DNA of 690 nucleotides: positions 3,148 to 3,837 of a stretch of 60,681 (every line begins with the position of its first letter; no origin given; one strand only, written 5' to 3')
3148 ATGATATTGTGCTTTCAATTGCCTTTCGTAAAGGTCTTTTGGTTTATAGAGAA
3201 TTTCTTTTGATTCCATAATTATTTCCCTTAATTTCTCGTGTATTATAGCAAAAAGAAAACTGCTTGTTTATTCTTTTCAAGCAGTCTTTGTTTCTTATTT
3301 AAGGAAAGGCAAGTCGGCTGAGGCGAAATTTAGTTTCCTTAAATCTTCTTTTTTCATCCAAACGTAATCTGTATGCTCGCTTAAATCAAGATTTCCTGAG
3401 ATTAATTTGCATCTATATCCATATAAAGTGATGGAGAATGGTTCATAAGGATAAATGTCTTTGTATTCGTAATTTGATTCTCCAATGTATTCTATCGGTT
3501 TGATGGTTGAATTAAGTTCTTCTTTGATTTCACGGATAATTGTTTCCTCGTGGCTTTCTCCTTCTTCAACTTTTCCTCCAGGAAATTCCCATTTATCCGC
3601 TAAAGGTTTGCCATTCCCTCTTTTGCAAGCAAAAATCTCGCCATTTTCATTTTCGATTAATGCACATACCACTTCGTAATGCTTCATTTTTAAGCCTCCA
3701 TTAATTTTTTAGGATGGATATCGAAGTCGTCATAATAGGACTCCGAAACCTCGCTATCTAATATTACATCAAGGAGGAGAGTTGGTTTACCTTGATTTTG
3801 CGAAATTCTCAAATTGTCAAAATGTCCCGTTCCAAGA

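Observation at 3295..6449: SauUSI-type modification-dependent restriction enzyme translationally coupled to a MutT-like NUDIX hydrolase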

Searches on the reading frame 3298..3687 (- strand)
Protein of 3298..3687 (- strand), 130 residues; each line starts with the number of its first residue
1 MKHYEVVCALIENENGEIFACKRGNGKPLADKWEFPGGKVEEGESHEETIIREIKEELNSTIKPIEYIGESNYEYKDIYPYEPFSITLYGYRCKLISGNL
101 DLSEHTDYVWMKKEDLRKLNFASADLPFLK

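Call 5: search_protein_families(library=pfam, proteins=[window:3298-3687:-], max_evalue=0.01)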
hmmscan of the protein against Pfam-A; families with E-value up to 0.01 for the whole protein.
window:3298-3687:- (130 aa): 3 families
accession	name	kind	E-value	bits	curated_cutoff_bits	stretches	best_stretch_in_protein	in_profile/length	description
PF00293.34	NUDIX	-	9.1e-22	77.9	21.1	1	6-128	5-130/134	NUDIX domain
PF14815.12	NUDIX_4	-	2.8e-16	59.7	35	1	8-130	2-112/113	NUDIX domain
PF22327.2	Nudt16-like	-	0.0031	17.9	27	1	35-75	37-77/161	U8 snoRNA-decapping enzyme-like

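Call 7: search_protein_families(library=ncbifam, proteins=[window:3298-3687:-], max_evalue=0.01)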
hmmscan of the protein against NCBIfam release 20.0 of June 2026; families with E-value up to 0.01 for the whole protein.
window:3298-3687:- (130 aa): 16 families
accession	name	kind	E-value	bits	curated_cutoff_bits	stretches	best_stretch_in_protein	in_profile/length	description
TIGR00586.1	mutt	equivalog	1.5e-22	80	97.9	1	1-126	2-121/129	8-oxo-dGTP diphosphatase MutT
NF007834.0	PRK10546.1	equivalog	9.5e-22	77.3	156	1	1-129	1-122/135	pyrimidine (deoxy)nucleoside triphosphate diphosphatase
NF006530.0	PRK08999.1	equivalog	1.9e-21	76.5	245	1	2-130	4-126/315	Nudix family hydrolase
NF008044.0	PRK10776.1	equivalog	7.2e-20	71.2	148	1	1-127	1-121/130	8-oxo-dGTP diphosphatase MutT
NF012016.0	PRK15472.1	equivalog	1.4e-11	44.3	95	1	1-124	1-130/141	nucleoside triphosphatase NudI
TIGR02705.1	nudix_YtkD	equivalog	5e-11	42.4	154.4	1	33-76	47-90/156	RNA deprotection pyrophosphohydrolase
NF011963.0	PRK15434.1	subfamily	7.4e-09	35.5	146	1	10-116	23-134/159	GDP-mannose mannosyl hydrolase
NF001936.0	PRK00714.1-3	equivalog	1.7e-07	31.2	118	1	14-71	21-73/155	RNA pyrophosphohydrolase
NF001938.0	PRK00714.1-5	equivalog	3.2e-07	29.8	116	1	5-72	14-84/172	RNA pyrophosphohydrolase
NF001937.0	PRK00714.1-4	equivalog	8.7e-07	28.7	139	1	7-72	11-72/161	RNA pyrophosphohydrolase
NF001299.0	PRK00241.1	equivalog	2e-06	27.4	158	1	38-72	166-200/263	NAD(+) diphosphatase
NF041652.1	Nud_hyd_Dein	equivalog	6.1e-06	26.5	200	1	11-70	20-82/152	Nudix hydrolase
NF001934.0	PRK00714.1-1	equivalog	1.4e-05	24.6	241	1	7-69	11-69/176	RNA pyrophosphohydrolase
NF001935.0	PRK00714.1-2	equivalog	2.8e-05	23.7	259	1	9-69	13-69/183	RNA pyrophosphohydrolase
NF006961.0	PRK09438.1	equivalog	0.00016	21.1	103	1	30-74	31-80/151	dihydroneopterin triphosphate diphosphatase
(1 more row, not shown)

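Call 8: search_protein_families(library=padloc, proteins=[window:3298-3687:-], max_evalue=0.01)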
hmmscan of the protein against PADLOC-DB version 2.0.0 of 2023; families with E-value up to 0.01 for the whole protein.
window:3298-3687:- (130 aa): 1 family
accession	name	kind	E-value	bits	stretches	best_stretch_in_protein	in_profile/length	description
PDLC04899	PDC-S07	-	3.3e-42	141.3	1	1-129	3-125/135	-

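Call 10: search_solved_structures(query=window:3298-3687:-, max_evalue=0.001, show_alignments=2)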
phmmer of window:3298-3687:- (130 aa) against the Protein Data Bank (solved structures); distinct sequences matched with E-value up to 0.001: 53.
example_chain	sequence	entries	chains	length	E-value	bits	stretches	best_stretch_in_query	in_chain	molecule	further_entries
5x1x_A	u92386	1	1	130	2.7e-15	59.7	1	5-128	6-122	Mutator mutT protein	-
3gwy_A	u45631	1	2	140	7.3e-15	58.4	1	2-129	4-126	Putative CTP pyrophosphohydrolase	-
3hhj_A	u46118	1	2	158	1.1e-14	57.8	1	6-129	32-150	Mutator mutT protein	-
3r03_A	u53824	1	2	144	3e-14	56.4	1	9-129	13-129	NUDIX hydrolase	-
1mut_A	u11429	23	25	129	1.4e-13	54.2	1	1-78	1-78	NUCLEOSIDE TRIPHOSPHATE PYROPHOSPHOHYDROLASE | Mutator mutT protein | 7,8-dihydro-8-oxoguanine-triphosphatase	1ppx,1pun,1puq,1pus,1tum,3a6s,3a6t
2rrk_A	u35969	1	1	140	2.1e-13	53.7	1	1-129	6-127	CTP pyrophosphohydrolase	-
4v14_A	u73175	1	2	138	5.1e-12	49.2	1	1-125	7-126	MUTATOR MUTT PROTEIN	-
7syc_A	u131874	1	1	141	6.7e-12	48.8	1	1-78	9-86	7,8-dihydro-8-oxoguanine-triphosphatase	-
3grn_A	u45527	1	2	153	1.4e-11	47.8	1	7-116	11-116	MutT related protein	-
6dt3_A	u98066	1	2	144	5.1e-11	45.9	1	2-123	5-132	Nucleoside triphosphatase NudI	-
3ees_A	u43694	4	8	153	6.5e-11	45.6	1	6-125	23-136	Probable pyrophosphohydrolase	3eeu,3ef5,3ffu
2b06_A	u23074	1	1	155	8.2e-09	38.8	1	31-129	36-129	MutT/nudix family protein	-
5zrc_A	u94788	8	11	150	1e-08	38.5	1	8-126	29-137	Putative mutator protein MutT2/NUDIX hydrolase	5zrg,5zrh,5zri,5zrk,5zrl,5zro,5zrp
3oga_A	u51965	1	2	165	1.1e-08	38.4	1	2-118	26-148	Nucleoside triphosphatase nudI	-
3n77_A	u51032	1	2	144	5.1e-07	33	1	2-112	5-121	Nucleoside triphosphatase nudI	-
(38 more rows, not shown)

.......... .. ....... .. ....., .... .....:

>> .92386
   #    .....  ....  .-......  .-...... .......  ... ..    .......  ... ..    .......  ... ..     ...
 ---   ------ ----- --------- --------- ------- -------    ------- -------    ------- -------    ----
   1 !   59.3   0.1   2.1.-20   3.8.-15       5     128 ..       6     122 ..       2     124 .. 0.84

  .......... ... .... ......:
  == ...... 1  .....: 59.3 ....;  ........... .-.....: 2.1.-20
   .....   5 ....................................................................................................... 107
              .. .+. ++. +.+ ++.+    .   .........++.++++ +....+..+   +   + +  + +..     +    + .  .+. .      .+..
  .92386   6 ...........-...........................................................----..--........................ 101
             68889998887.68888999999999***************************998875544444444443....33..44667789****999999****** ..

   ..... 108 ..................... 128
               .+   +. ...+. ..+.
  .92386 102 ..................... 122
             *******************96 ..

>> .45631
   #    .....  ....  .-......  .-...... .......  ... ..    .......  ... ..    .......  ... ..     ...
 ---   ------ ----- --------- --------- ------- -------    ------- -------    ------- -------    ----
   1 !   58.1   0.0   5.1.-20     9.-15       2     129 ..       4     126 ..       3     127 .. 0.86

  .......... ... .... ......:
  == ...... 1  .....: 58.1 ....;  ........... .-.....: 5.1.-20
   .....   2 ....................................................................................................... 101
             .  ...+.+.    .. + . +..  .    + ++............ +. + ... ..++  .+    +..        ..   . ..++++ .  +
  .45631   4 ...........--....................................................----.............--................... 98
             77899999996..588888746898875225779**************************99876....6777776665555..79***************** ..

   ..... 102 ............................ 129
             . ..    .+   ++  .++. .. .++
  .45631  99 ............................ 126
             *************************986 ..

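Call 44: search_solved_structures(query=A2, max_evalue=1e-10, show_alignments=5)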
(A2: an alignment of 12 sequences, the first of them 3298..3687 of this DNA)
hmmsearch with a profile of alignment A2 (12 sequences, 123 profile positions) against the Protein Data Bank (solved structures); distinct sequences matched with E-value up to 1e-10: 16.
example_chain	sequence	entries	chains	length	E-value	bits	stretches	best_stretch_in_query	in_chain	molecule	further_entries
5x1x_A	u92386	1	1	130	6.1e-49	167.8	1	2-122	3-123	Mutator mutT protein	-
3gwy_A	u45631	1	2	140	7.8e-49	167.5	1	2-122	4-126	Putative CTP pyrophosphohydrolase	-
2rrk_A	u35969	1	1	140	8.3e-33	115.8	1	1-123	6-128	CTP pyrophosphohydrolase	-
3hhj_A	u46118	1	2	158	1.3e-28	102.2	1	5-122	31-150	Mutator mutT protein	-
3ees_A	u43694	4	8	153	2.2e-27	98.3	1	4-122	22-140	Probable pyrophosphohydrolase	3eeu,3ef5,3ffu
4v14_A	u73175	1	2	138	3.1e-26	94.5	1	1-122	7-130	MUTATOR MUTT PROTEIN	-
3r03_A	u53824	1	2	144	1.1e-25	92.8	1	7-122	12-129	NUDIX hydrolase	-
7syc_A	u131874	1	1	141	1.2e-23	86.2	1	1-122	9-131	7,8-dihydro-8-oxoguanine-triphosphatase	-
5zrc_A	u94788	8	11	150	1.5e-23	85.9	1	2-121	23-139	Putative mutator protein MutT2/NUDIX hydrolase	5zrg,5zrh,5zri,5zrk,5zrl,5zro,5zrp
1mut_A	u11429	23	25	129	8.1e-23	83.5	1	1-122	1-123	NUCLEOSIDE TRIPHOSPHATE PYROPHOSPHOHYDROLASE | Mutator mutT protein | 7,8-dihydro-8-oxoguanine-triphosphatase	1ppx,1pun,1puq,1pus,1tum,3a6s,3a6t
3grn_A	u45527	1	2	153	3.5e-17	65.3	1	7-114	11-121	MutT related protein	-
6dt3_A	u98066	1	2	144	4.5e-15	58.5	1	1-118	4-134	Nucleoside triphosphatase NudI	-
2b06_A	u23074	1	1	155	8.8e-14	54.3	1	15-116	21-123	MutT/nudix family protein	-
3oga_A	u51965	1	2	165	1.2e-12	50.6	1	1-117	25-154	Nucleoside triphosphatase nudI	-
3n77_A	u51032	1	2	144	2.3e-11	46.5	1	1-117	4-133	Nucleoside triphosphatase nudI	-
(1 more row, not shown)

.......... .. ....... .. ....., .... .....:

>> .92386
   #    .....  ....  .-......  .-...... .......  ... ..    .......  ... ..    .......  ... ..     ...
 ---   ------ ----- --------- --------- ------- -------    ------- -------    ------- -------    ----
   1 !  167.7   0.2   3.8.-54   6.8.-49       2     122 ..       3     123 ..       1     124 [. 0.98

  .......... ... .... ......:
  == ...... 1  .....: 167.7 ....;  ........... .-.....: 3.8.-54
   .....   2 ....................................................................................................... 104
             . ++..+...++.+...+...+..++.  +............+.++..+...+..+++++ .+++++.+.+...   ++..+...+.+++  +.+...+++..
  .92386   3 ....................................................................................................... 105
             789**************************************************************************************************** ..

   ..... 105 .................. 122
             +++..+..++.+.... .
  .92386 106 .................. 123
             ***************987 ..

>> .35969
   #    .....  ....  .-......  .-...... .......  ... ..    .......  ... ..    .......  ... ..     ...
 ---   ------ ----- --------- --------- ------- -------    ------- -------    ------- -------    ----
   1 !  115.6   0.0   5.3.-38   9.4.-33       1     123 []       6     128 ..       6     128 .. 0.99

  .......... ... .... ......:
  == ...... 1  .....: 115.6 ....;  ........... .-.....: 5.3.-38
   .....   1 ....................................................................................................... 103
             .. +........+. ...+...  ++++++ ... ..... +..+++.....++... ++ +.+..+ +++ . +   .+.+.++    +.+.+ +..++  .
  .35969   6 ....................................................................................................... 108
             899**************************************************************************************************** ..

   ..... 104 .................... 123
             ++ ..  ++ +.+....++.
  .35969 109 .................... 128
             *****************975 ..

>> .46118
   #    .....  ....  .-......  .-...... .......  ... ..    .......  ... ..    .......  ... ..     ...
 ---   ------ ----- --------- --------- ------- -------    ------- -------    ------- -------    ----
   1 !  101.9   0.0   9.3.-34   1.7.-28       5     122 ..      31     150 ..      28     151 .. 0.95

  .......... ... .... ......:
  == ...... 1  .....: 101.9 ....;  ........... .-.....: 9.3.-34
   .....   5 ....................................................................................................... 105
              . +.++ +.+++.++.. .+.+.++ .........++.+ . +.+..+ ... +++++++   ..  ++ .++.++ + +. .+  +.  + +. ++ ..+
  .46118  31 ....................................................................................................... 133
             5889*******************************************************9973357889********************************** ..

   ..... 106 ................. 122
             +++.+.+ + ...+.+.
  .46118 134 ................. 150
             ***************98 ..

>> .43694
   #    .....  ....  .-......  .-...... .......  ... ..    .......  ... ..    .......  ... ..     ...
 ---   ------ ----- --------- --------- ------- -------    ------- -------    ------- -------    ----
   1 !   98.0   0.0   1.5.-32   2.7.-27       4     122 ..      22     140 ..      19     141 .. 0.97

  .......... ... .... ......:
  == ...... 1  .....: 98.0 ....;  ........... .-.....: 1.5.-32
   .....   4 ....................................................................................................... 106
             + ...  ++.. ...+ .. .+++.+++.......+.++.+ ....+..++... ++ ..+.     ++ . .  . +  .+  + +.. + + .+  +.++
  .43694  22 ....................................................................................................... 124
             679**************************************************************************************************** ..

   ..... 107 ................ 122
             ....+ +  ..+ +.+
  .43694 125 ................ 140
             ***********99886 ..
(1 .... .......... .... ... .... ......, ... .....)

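Call 46: find_related_loci(query=A2, collection=metagenome_contigs, flank=4000)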
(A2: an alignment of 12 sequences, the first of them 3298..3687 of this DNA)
Query A2 (130 aa) in metagenome_contigs; peptide patterns used: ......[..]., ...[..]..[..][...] (x = any residue, [..] = any of these).
600 stretches matched a pattern (row limit reached: there are more); 578 encode a relative of the query (tblastn E <= 1e-3); the best 80 are kept; 80 distinct loci.
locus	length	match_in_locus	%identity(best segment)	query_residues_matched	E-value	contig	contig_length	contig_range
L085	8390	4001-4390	65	1-130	1e-53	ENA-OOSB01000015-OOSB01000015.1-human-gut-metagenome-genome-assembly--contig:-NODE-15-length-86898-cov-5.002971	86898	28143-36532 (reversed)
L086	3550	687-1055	41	1-130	2e-33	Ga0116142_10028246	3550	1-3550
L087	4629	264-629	42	1-130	1e-27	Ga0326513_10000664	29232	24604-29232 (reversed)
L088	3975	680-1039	37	3-129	4e-27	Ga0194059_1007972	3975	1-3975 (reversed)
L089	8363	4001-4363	36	2-129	6e-27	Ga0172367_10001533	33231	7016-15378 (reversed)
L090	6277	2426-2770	43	7-127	1e-26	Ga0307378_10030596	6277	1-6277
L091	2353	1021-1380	41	5-130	2e-26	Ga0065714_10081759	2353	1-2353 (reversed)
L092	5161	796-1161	43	2-130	2e-26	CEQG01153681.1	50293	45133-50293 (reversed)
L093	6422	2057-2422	39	2-130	3e-26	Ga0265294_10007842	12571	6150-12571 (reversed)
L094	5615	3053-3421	42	2-129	8e-26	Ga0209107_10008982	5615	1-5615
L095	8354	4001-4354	42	6-130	1e-25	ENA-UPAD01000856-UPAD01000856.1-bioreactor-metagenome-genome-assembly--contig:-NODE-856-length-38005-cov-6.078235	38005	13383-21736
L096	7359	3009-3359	44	1-125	1e-25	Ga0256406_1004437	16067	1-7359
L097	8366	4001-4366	40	1-130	2e-25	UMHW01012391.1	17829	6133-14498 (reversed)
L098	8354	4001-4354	36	7-130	4e-25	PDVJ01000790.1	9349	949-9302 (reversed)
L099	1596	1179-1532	39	1-126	5e-25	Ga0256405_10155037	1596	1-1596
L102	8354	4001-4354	39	1-125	5e-25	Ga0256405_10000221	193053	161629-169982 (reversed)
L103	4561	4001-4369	38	1-130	1e-24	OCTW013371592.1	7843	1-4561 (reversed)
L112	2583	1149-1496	40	6-128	5e-24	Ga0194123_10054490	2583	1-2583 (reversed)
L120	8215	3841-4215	37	1-130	3e-23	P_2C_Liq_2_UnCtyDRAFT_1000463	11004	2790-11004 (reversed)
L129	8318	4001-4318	39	17-129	2e-22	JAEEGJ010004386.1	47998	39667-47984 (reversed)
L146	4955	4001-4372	37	1-129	2e-21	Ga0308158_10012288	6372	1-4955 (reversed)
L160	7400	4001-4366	34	1-130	1e-20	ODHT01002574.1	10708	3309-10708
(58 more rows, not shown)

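Call 50: search_protein_families(library=pfam, alignment_id=A3, max_evalue=0.001)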
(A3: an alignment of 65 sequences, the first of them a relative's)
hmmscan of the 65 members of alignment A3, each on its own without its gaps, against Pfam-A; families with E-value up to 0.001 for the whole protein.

A. member 1, L087:681-1439:+ (253 aa): 0 families

B. families by the number of members that match (of 65 scanned): 92 families (the first 25 are shown)
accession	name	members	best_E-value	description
PF09848.15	SLFN-g3_helicase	3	1.4e-71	Schlafen group 3, DNA/RNA helicase domain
PF01844.29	HNH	3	1.4e-11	HNH endonuclease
PF14279.12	HNH_5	3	4.3e-05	HNH endonuclease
PF00672.30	HAMP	2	3.1e-14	HAMP domain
PF13391.12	HNH_2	2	5.8e-12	HNH endonuclease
PF08241.18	Methyltransf_11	2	3.1e-11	Methyltransferase domain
PF13649.12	Methyltransf_25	2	1.6e-06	Methyltransferase domain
PF08242.18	Methyltransf_12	2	2.4e-05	Methyltransferase domain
PF13847.12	Methyltransf_31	2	6.7e-05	Methyltransferase domain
PF23382.1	DUF7097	2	0.00011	Family of unknown function (DUF7097)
PF01960.23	ArgJ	1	2.4e-139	ArgJ family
PF01916.23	DS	1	2.9e-93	Deoxyhypusine synthase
PF00206.25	Lyase_1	1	7.1e-85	Lyase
PF05673.19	DUF815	1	2.3e-69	Protein of unknown function (DUF815)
PF03883.20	H2O2_YaaD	1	3.8e-65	Peroxide stress protein YaaA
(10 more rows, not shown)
